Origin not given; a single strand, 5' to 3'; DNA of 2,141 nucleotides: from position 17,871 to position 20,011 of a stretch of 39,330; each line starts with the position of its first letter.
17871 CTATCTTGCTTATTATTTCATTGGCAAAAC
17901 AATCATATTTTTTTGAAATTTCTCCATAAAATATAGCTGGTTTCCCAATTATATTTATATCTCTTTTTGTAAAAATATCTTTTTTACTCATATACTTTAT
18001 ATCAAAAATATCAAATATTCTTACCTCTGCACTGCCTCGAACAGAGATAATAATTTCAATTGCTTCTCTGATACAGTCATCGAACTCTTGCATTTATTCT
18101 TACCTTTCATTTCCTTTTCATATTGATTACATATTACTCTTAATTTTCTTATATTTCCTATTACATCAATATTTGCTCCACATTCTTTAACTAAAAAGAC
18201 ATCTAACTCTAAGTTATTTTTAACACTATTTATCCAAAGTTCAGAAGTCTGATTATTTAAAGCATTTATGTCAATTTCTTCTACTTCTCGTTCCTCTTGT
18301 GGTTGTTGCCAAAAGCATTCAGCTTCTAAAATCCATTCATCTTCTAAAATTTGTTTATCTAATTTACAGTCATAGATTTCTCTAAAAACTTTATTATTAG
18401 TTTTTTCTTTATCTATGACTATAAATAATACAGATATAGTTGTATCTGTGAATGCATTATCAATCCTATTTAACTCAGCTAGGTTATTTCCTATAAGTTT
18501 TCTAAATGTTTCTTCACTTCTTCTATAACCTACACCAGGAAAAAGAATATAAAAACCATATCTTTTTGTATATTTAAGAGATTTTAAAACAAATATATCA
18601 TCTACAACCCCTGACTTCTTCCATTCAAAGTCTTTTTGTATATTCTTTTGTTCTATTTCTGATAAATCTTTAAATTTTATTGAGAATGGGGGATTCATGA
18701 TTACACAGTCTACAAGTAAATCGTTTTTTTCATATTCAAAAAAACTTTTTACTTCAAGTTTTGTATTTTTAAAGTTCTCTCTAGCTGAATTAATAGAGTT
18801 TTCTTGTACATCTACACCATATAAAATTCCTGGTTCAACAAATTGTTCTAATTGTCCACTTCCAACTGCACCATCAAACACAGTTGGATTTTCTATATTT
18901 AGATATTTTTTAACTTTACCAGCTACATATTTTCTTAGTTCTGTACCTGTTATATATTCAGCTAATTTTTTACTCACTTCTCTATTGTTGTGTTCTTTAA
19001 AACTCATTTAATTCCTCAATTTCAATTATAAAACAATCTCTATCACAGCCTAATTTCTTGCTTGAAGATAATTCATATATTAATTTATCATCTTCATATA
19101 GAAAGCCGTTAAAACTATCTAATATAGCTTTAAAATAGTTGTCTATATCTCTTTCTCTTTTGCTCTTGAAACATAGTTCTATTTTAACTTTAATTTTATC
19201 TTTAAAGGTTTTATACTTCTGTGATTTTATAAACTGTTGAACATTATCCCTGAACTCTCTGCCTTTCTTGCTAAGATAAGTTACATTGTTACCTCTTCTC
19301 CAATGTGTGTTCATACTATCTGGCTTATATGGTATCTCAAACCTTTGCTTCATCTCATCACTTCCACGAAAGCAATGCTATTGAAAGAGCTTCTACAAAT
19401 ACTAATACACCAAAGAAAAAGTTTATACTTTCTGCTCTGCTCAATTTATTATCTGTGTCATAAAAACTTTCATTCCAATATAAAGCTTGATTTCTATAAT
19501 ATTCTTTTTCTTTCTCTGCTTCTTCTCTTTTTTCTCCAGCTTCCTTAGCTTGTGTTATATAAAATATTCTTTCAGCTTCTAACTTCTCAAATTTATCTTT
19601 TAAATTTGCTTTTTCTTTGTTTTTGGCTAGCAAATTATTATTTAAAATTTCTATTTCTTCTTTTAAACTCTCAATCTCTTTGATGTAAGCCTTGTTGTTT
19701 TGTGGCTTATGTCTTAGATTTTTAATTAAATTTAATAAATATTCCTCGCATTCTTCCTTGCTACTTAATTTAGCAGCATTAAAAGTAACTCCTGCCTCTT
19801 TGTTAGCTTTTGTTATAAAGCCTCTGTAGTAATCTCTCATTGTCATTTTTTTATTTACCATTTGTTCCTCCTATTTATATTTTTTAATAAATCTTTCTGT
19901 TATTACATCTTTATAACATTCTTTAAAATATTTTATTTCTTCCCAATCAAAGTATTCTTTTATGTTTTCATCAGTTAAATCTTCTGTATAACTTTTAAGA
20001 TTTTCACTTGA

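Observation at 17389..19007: Orphan Type I-like methyltransferase plus half-HsdS specificity subunit, with no restriction subunit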

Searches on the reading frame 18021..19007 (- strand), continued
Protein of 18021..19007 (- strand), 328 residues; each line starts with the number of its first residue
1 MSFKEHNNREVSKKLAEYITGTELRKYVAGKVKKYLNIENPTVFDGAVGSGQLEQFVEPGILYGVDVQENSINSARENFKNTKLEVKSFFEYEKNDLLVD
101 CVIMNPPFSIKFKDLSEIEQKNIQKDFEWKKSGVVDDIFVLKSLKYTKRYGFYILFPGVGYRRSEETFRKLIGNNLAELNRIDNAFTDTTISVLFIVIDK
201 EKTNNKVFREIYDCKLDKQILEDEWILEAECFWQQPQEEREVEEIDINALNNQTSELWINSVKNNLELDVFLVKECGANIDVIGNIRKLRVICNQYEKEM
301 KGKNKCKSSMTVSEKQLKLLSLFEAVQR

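Call 84: find_encoding_contigs(protein=window:18021-19007:-, flank=10000, max_places=4)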
Protein window:18021-19007:- (328 aa): 17 contigs read that carry it; 4 places shown.
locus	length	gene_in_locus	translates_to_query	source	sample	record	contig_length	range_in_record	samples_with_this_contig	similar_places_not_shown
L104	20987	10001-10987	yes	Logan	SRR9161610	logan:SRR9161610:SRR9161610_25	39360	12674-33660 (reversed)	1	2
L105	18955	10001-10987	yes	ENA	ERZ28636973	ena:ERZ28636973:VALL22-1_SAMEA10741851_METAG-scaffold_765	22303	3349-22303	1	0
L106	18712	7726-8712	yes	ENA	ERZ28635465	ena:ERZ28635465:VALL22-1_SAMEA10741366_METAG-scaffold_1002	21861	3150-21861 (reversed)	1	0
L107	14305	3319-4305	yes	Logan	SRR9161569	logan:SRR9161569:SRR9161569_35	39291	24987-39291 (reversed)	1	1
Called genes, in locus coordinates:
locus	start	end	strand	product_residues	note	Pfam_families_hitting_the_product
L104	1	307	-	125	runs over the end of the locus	PF00436:SSB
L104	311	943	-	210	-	PF04404:ERF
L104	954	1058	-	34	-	-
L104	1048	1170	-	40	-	-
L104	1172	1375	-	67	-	-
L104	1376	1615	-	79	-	-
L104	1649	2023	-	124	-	-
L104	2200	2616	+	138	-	PF12844:HTH_19 (weak), PF13560:HTH_31, PF01381:HTH_3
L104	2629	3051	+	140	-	PF06114:Peptidase_M78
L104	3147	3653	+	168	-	-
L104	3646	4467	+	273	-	-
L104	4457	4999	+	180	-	-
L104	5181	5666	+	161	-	PF03703:bPH_2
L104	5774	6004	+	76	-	-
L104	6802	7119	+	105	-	-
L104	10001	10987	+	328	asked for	PF02384:N6_Mtase (weak)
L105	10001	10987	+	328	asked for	PF02384:N6_Mtase (weak)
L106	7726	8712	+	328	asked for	PF02384:N6_Mtase (weak)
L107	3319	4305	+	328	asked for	PF02384:N6_Mtase (weak)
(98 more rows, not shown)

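Call 85: find_encoding_contigs(protein=P0020, flank=10000, max_places=3)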
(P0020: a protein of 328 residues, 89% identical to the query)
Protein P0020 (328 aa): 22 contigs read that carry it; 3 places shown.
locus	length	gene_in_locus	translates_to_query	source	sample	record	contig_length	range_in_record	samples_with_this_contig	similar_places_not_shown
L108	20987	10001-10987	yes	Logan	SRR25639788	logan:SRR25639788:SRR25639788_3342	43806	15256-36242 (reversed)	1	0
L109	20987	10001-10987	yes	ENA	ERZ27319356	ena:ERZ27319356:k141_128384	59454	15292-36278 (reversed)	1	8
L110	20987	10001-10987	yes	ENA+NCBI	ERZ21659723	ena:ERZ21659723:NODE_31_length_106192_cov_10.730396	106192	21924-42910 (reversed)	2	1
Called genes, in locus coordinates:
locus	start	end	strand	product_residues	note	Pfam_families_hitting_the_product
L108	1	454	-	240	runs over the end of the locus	PF16784:HNHc_6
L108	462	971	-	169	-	PF05565:Sipho_Gp157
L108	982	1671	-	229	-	-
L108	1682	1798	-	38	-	-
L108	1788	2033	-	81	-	-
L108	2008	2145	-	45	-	-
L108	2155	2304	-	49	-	-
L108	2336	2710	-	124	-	-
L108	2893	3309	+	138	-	PF13560:HTH_31, PF13744:HTH_37 (faint), PF01381:HTH_3, PF12844:HTH_19 (weak), PF13443:HTH_26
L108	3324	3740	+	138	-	PF06114:Peptidase_M78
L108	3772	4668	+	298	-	-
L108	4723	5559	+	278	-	PF26915:Phage_P4_cII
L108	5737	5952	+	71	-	-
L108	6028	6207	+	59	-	-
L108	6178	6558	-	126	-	PF10711:DUF2513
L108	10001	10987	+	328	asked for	PF02384:N6_Mtase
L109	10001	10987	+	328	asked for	PF02384:N6_Mtase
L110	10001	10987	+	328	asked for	PF02384:N6_Mtase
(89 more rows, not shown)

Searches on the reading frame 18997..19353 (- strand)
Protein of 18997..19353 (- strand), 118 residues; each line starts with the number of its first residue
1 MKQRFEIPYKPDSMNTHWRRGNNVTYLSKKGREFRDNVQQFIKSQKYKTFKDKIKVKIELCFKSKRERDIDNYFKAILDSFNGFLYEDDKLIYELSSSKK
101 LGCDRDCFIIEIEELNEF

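Call 3: search_protein_families(library=pfam, proteins=[window:18997-19353:-], max_evalue=0.1)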
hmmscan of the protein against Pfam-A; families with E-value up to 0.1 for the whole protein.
window:18997-19353:- (118 aa): 3 families
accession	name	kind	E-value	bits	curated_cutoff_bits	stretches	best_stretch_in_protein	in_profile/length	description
PF05866.16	RusA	-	1.2e-17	65.1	22.8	1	8-100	1-112/124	Endodeoxyribonuclease RusA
PF19618.4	DUF6123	-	0.0013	19.2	27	1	21-81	7-68/89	Family of unknown function (DUF6123)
PF24122.1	Cas8b_C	-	0.023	15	27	1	34-89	144-202/228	Type I-B CRISPR Cas8b C-terminal domain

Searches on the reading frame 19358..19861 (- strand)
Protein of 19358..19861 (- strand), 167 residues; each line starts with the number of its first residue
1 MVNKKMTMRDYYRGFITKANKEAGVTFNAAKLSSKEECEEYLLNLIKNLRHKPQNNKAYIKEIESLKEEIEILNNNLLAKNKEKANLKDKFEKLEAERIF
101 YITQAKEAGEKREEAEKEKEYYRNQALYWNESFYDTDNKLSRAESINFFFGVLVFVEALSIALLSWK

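Call 3: search_protein_families(library=pfam, proteins=[window:19358-19861:-], max_evalue=0.1)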
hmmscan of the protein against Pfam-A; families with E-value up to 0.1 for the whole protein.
window:19358-19861:- (167 aa): 1 family
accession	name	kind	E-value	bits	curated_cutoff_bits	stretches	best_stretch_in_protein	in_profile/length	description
PF01496.24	V_ATPase_I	-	0.0095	14.4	30.7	1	37-153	45-165/815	V-type ATPase 116kDa subunit family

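Call 28: search_protein_families(library=padloc, proteins=[window:19358-19861:-], max_evalue=0.01)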
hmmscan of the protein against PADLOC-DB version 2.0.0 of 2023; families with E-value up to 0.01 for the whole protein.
window:19358-19861:- (167 aa): 0 families

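Call 29: search_protein_families(library=phrogs, proteins=[window:19358-19861:-], max_evalue=0.001)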
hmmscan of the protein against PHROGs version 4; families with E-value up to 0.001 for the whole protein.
window:19358-19861:- (167 aa): 0 families
